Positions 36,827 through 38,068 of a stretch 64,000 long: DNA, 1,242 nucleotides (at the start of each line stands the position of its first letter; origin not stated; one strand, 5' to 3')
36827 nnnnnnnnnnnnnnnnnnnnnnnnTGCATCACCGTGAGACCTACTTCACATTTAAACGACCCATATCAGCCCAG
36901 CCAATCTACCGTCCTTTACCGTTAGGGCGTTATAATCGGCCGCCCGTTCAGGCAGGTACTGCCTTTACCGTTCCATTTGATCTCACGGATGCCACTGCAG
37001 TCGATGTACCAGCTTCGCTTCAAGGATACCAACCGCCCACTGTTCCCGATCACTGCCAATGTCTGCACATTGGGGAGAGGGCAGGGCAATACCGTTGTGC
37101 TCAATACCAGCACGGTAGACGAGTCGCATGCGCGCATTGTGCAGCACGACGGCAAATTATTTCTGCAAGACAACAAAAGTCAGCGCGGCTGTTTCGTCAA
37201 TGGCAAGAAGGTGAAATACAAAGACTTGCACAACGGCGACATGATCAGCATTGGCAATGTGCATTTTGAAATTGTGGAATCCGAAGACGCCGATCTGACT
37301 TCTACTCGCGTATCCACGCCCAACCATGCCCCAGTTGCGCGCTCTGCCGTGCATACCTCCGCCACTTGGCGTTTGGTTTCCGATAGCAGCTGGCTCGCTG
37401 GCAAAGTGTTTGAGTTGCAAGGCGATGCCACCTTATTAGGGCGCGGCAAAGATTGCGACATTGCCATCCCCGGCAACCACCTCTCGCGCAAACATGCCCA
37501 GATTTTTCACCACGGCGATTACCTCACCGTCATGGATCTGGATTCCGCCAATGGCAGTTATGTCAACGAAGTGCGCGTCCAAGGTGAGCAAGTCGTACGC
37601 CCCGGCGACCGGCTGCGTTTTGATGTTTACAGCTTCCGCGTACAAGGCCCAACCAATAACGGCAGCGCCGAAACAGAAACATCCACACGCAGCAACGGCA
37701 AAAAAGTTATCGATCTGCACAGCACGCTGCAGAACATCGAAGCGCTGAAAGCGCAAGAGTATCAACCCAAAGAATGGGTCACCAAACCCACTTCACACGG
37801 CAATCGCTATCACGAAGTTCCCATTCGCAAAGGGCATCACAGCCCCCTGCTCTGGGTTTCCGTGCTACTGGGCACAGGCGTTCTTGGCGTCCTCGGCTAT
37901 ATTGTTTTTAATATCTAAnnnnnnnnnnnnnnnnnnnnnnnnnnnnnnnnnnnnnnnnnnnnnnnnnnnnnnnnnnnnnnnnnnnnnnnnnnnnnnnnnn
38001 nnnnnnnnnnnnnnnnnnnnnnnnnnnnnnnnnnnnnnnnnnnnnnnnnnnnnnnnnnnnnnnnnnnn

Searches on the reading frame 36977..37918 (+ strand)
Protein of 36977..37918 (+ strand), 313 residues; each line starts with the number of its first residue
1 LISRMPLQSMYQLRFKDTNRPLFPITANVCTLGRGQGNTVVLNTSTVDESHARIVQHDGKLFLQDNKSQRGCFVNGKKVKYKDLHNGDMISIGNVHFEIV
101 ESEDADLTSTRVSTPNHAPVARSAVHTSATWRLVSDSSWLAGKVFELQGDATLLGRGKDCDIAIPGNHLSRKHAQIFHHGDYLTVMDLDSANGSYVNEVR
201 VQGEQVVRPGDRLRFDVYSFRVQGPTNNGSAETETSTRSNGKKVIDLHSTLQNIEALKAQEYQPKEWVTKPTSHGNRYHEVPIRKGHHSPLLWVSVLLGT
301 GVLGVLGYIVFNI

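Call 10: search_protein_families(library=pfam, proteins=[window:36977-37918:+])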
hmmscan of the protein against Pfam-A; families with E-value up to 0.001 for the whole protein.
window:36977-37918:+ (313 aa): 2 families
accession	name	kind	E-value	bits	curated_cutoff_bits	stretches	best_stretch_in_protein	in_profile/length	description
PF00498.31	FHA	-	4.4e-34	117.2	20.7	2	153-215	2-66/67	FHA domain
PF16697.10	Yop-YscD_cpl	-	4.9e-25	88.1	33.2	2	141-217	8-85/94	Inner membrane component of T3SS, cytoplasmic domain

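Call 11: find_related_loci(query=window:36977-37918:+, collection=genome_contigs, flank=4000)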
Query window:36977-37918:+ (313 aa) in genome_contigs; peptide patterns used: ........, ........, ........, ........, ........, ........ (x = any residue, [..] = any of these).
86 stretches matched a pattern; 5 encode a relative of the query (tblastn E <= 1e-3); 5 distinct loci.
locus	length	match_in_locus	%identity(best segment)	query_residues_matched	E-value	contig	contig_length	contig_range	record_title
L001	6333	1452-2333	65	10-311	7e-135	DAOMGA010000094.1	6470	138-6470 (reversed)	MAG TPA_asm: Pseudomonadales bacterium isolate AMR_MDS_4988 NODE_3952_length_6470_cov_3.411068, whole genome shotgun seq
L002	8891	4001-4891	60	9-313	3e-123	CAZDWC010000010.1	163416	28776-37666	MAG TPA_asm: uncultured Pseudomonadales bacterium isolate SRP302895_co1_220 genome assembly, contig: NODE_186_length_163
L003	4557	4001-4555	76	10-237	2e-95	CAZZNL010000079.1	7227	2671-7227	MAG TPA_asm: uncultured Pseudomonadales bacterium isolate SRP257259_co1_226 genome assembly, contig: NODE_17263_length_7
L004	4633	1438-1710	31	129-219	4e-5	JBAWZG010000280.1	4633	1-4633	MAG: Bacteroidia bacterium isolate ELA109 MAG109_280, whole genome shotgun sequence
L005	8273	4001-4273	31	129-219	4e-5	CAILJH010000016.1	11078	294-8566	MAG: uncultured Prolixibacteraceae bacterium isolate MJ-time_bin-5436 genome assembly, contig: bin-5436:016/287, whole g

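Call 19: find_homologous_proteins(query=window:36977-37918:+, max_evalue=1e-20)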
Query window:36977-37918:+ (313 aa): 163 proteins with E <= 1e-20 among 1079 candidates; the best 120 are listed.
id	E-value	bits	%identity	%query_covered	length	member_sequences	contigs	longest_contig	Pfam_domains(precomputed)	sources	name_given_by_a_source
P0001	2.7e-194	662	95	97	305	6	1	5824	PF00498.32,PF16697.11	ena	-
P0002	5.2e-183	625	89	97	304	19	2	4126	PF00498.32,PF16697.11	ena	-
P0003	2.0e-167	574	82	97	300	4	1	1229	PF00498.32,PF16697.11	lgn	-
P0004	2.6e-162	557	79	97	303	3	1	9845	PF00498.32,PF16697.11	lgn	-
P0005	3.4e-161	554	78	97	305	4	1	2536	PF00498.32,PF16697.11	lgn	-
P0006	2.2e-158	544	76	97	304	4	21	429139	PF00498.32,PF16697.11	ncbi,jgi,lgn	ncbi:MAG: FHA domain-containing protein [Pseudomonadales bacterium]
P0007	1.6e-153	528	75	97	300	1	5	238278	PF00498.32,PF16697.11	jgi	jgi:pSer/pThr/pTyr-binding forkhead associated (FHA) protein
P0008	2.6e-148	511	73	97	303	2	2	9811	PF00498.32,PF16697.11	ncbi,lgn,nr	ncbi:MAG: FHA domain-containing protein [Pseudomonadales bacterium]|nr:FHA domain-containing protein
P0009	3.4e-144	498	79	87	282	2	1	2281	PF00498.32,PF16697.11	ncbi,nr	ncbi:MAG TPA: FHA domain-containing protein, partial [Pseudomonadales bacterium]|nr:FHA domain-conta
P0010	3.7e-144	498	71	97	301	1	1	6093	PF00498.32,PF16697.11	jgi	jgi:pSer/pThr/pTyr-binding forkhead associated (FHA) protein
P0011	5.7e-144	497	72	97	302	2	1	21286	PF00498.32,PF16697.11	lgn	-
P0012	1.0e-143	496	71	97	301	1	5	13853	PF00498.32,PF16697.11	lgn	-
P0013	1.3e-142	493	70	97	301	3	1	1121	PF00498.32,PF16697.11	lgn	-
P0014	2.7e-142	492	70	98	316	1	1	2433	PF00498.32,PF16697.11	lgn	-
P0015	4.9e-142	491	70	97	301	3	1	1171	PF00498.32,PF16697.11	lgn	-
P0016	7.6e-142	490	70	97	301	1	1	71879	PF00498.32,PF16697.11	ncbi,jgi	jgi:pSer/pThr/pTyr-binding forkhead associated (FHA) protein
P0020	2.0e-140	485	70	97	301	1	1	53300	PF00498.32,PF16697.11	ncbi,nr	ncbi:MAG TPA: FHA domain-containing protein [Pseudomonadales bacterium]|nr:FHA domain-containing pro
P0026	1.1e-128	447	65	97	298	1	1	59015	PF00498.32,PF16697.11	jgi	jgi:pSer/pThr/pTyr-binding forkhead associated (FHA) protein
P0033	8.8e-118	411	62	97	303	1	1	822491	PF00498.32,PF16697.11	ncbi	-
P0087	1.7e-50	190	39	86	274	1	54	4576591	PF00498.32,PF16697.11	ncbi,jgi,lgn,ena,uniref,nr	ncbi:FHA domain-containing protein [Cellvibrio japonicus]|uniref:FHA domain protein n=1 Tax=Cellvibr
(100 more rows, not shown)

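Call 20: find_encoding_contigs(protein=P0001, flank=3000, max_places=2)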
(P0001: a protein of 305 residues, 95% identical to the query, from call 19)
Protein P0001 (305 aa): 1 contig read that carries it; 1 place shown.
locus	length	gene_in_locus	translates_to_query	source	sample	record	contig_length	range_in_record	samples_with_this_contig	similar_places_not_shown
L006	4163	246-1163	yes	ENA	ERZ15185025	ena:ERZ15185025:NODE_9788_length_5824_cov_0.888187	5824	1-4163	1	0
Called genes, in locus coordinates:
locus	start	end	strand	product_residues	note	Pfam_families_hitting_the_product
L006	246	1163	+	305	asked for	PF16697:Yop-YscD_cpl, PF00498:FHA, PF16697:Yop-YscD_cpl, PF00498:FHA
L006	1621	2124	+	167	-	PF00293:NUDIX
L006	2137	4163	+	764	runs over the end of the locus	PF01590:GAF, PF13185:GAF_2, PF13492:GAF_3, PF05524:PEP-utilisers_N, PF00391:PEP-utilizers, PF02896:PEP-utilizers_C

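Call 21: find_encoding_contigs(protein=P0004, flank=3000, max_places=2)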
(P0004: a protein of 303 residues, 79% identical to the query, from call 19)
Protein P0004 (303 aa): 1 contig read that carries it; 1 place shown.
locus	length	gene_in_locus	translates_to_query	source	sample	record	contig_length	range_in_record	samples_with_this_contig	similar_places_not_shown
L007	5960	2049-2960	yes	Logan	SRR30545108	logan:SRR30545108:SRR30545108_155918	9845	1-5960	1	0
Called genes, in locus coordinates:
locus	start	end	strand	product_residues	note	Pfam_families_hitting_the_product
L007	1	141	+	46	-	?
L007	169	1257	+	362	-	PF00005:ABC_tran, PF13304:AAA_21 (faint), PF08402:TOBE_2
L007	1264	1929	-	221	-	PF00702:Hydrolase, PF12710:HAD (weak), PF13419:HAD_2 (weak)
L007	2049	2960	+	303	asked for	PF16697:Yop-YscD_cpl, PF00498:FHA, PF16697:Yop-YscD_cpl, PF00498:FHA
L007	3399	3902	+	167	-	PF00293:NUDIX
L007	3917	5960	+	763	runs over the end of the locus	PF01590:GAF, PF13185:GAF_2, PF13492:GAF_3, PF05524:PEP-utilisers_N, PF00391:PEP-utilizers, PF02896:PEP-utilizers_C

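Call 22: find_encoding_contigs(protein=P0006, flank=3000, max_places=3)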
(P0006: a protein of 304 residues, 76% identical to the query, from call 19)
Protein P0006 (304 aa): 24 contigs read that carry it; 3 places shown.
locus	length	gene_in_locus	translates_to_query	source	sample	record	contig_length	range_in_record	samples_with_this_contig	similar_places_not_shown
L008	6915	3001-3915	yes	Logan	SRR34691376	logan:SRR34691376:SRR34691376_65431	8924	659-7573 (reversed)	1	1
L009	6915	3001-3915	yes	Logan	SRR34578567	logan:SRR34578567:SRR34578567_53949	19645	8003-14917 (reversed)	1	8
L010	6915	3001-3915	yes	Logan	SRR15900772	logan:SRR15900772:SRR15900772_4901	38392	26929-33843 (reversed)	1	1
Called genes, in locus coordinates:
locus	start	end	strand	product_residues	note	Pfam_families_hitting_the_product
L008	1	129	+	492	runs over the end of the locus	?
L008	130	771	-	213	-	PF00657:Lipase_GDSL, PF13472:Lipase_GDSL_2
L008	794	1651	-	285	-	PF01430:HSP33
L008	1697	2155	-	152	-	PF13511:DUF4124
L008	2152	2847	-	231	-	PF00702:Hydrolase, PF12710:HAD (weak), PF13419:HAD_2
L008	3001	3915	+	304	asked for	PF16697:Yop-YscD_cpl, PF00498:FHA, PF16697:Yop-YscD_cpl, PF00498:FHA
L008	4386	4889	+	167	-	PF00293:NUDIX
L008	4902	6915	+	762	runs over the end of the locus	PF01590:GAF, PF13185:GAF_2, PF13492:GAF_3, PF05524:PEP-utilisers_N, PF00391:PEP-utilizers, PF02896:PEP-utilizers_C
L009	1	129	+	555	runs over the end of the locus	PF02463:SMC_N, PF13476:AAA_23, PF13304:AAA_21 (faint)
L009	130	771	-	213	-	PF00657:Lipase_GDSL, PF13472:Lipase_GDSL_2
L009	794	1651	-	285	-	PF01430:HSP33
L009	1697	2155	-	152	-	PF13511:DUF4124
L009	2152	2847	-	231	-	PF00702:Hydrolase, PF12710:HAD (weak), PF13419:HAD_2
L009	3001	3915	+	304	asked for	PF16697:Yop-YscD_cpl, PF00498:FHA, PF16697:Yop-YscD_cpl, PF00498:FHA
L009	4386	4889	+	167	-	PF00293:NUDIX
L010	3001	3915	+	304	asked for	PF16697:Yop-YscD_cpl, PF00498:FHA, PF16697:Yop-YscD_cpl, PF00498:FHA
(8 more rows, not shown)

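Call 23: find_encoding_contigs(protein=P0033, flank=3000, max_places=2)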
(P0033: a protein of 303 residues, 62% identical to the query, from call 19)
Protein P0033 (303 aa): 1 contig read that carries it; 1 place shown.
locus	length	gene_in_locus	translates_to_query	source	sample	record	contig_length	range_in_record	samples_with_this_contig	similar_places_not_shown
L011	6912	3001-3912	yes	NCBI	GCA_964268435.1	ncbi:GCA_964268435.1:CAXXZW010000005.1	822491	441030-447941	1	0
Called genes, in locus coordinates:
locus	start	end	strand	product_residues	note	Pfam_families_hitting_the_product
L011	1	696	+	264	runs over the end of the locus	PF01925:TauE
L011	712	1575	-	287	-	PF01430:HSP33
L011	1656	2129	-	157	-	PF13511:DUF4124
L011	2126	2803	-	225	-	PF00702:Hydrolase, PF12710:HAD, PF13419:HAD_2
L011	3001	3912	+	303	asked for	PF16697:Yop-YscD_cpl, PF00498:FHA, PF16697:Yop-YscD_cpl, PF00498:FHA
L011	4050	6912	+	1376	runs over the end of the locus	-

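Call 29: find_encoding_contigs(protein=P0007, flank=2500, max_places=1)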
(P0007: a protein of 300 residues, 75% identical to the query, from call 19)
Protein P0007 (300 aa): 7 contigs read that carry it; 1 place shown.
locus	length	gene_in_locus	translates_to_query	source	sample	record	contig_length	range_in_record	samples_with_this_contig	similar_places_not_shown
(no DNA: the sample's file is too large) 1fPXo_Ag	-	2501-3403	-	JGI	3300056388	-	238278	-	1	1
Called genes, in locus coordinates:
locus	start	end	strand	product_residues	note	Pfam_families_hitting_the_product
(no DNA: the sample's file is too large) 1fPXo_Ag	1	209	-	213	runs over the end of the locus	PF00657:Lipase_GDSL, PF13472:Lipase_GDSL_2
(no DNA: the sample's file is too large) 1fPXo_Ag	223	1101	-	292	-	PF01430:HSP33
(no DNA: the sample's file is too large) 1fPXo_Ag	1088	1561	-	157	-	PF13511:DUF4124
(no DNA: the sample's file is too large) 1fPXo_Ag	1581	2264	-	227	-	PF00702:Hydrolase, PF12710:HAD (weak), PF13419:HAD_2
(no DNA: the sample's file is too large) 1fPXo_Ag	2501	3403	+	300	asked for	PF16697:Yop-YscD_cpl, PF00498:FHA, PF16697:Yop-YscD_cpl, PF00498:FHA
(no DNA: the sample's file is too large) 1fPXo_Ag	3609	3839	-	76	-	-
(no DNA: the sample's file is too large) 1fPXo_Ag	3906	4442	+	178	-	PF00293:NUDIX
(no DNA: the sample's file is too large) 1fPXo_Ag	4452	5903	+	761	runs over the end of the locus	PF01590:GAF, PF13185:GAF_2, PF13492:GAF_3 (weak), PF05524:PEP-utilisers_N, PF00391:PEP-utilizers, PF02896:PEP-utilizers_C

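Call 30: find_encoding_contigs(protein=P0011, flank=2500, max_places=1)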
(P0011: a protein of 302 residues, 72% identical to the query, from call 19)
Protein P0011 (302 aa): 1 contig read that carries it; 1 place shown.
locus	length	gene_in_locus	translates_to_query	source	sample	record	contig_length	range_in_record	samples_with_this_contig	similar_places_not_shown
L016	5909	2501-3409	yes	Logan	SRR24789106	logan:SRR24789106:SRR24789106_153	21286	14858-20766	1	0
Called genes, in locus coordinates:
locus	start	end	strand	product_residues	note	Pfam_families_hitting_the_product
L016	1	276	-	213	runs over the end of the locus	PF00657:Lipase_GDSL, PF13472:Lipase_GDSL_2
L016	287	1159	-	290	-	PF01430:HSP33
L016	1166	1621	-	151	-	PF13511:DUF4124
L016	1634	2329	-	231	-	PF00702:Hydrolase, PF12710:HAD, PF13419:HAD_2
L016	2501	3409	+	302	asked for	PF16697:Yop-YscD_cpl, PF00498:FHA, PF16697:Yop-YscD_cpl, PF00498:FHA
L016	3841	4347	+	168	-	PF00293:NUDIX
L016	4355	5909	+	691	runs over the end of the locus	?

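Call 31: find_encoding_contigs(protein=P0016, flank=2500, max_places=1)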
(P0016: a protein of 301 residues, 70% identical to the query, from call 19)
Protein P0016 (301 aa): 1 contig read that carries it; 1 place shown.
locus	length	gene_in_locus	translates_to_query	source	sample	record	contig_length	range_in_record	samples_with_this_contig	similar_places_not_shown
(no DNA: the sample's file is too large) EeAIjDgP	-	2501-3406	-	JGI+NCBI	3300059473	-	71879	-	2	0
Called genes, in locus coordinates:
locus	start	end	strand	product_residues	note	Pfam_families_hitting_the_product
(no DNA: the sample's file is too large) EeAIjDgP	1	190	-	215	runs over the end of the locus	PF00657:Lipase_GDSL, PF13472:Lipase_GDSL_2, PF04311:DUF459 (weak)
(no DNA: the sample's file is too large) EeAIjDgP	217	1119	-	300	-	PF01430:HSP33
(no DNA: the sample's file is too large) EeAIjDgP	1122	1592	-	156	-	PF13511:DUF4124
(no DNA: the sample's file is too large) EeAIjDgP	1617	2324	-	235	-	PF00702:Hydrolase, PF12710:HAD (weak), PF13419:HAD_2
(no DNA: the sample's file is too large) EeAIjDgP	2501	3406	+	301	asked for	PF16697:Yop-YscD_cpl, PF00498:FHA, PF16697:Yop-YscD_cpl, PF00498:FHA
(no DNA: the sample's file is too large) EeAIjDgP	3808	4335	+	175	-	PF00293:NUDIX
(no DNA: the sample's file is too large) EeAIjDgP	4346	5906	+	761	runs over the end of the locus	PF01590:GAF, PF13185:GAF_2, PF13492:GAF_3 (weak), PF05524:PEP-utilisers_N, PF00391:PEP-utilizers, PF02896:PEP-utilizers_C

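Call 32: find_encoding_contigs(protein=P0026, flank=2500, max_places=1)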
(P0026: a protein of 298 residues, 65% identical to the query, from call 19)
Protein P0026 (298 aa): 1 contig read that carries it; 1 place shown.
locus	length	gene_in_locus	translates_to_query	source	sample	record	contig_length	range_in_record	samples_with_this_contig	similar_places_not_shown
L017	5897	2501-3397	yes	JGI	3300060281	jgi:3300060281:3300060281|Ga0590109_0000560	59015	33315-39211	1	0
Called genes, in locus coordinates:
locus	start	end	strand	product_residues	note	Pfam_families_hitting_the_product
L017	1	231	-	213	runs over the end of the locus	PF00657:Lipase_GDSL, PF13472:Lipase_GDSL_2, PF04311:DUF459 (weak)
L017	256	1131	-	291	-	PF01430:HSP33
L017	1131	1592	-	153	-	PF13511:DUF4124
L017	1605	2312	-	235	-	PF00702:Hydrolase, PF12710:HAD (weak), PF13419:HAD_2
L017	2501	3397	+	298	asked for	PF16697:Yop-YscD_cpl, PF00498:FHA, PF16697:Yop-YscD_cpl, PF00498:FHA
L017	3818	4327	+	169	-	PF00293:NUDIX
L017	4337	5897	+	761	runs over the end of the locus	PF01590:GAF, PF13185:GAF_2, PF13492:GAF_3 (weak), PF05524:PEP-utilisers_N, PF00391:PEP-utilizers, PF02896:PEP-utilizers_C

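Call 38: find_encoding_contigs(protein=P0087, flank=3500, max_places=1)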
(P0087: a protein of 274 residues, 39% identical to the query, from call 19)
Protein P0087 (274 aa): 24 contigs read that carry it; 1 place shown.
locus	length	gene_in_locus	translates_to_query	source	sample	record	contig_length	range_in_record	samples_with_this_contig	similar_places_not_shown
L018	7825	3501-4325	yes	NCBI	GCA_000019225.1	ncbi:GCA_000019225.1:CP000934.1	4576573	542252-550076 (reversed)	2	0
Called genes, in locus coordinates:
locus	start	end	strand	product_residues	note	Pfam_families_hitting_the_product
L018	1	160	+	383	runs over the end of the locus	PF14294:DUF4372, PF01609:DDE_Tnp_1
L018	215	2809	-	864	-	PF03176:MMPL, PF02355:SecD_SecF_C (weak), PF03176:MMPL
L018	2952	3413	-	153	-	PF10262:Rdx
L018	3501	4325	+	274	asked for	PF16697:Yop-YscD_cpl, PF00498:FHA, PF16697:Yop-YscD_cpl, PF00498:FHA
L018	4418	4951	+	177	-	PF00719:Pyrophosphatase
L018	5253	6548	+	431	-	PF07690:MFS_1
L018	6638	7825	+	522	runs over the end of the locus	-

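Call 39: find_encoding_contigs(protein=P0020, flank=2500, max_places=1)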
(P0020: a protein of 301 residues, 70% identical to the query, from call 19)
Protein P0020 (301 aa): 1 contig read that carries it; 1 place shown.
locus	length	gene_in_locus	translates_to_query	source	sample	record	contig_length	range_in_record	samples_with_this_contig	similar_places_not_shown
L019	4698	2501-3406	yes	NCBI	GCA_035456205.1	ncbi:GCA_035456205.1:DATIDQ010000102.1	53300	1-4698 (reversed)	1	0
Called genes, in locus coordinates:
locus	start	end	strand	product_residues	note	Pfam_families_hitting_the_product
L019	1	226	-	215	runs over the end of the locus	PF00657:Lipase_GDSL, PF04311:DUF459 (faint), PF13472:Lipase_GDSL_2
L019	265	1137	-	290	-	PF01430:HSP33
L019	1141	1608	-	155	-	PF13511:DUF4124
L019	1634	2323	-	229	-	PF00702:Hydrolase, PF12710:HAD (weak), PF13419:HAD_2 (weak)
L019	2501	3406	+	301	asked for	PF16697:Yop-YscD_cpl, PF00498:FHA, PF16697:Yop-YscD_cpl, PF00498:FHA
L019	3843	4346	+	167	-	PF00293:NUDIX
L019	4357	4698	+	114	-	PF13185:GAF_2 (weak), PF01590:GAF (weak)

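Call 40: find_encoding_contigs(protein=P0008, flank=2500, max_places=2)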
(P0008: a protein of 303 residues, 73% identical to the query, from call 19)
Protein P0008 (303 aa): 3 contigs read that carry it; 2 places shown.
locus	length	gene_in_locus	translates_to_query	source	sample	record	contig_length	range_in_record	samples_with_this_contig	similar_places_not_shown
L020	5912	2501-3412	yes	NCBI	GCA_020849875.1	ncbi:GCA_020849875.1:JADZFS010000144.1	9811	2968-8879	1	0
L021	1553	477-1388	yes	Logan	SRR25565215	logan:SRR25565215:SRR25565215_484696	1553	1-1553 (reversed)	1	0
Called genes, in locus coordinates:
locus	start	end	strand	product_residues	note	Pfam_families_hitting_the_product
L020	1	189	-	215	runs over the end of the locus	PF00657:Lipase_GDSL, PF13472:Lipase_GDSL_2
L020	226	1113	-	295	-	PF01430:HSP33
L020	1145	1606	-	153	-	PF13511:DUF4124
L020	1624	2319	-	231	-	PF00702:Hydrolase, PF12710:HAD (weak), PF13419:HAD_2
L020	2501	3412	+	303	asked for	PF16697:Yop-YscD_cpl, PF00498:FHA, PF16697:Yop-YscD_cpl, PF00498:FHA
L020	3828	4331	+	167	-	PF00293:NUDIX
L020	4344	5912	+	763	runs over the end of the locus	PF01590:GAF, PF13185:GAF_2, PF13492:GAF_3 (weak), PF05524:PEP-utilisers_N, PF00391:PEP-utilizers, PF02896:PEP-utilizers_C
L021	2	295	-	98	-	?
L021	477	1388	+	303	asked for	PF16697:Yop-YscD_cpl, PF00498:FHA, PF16697:Yop-YscD_cpl, PF00498:FHA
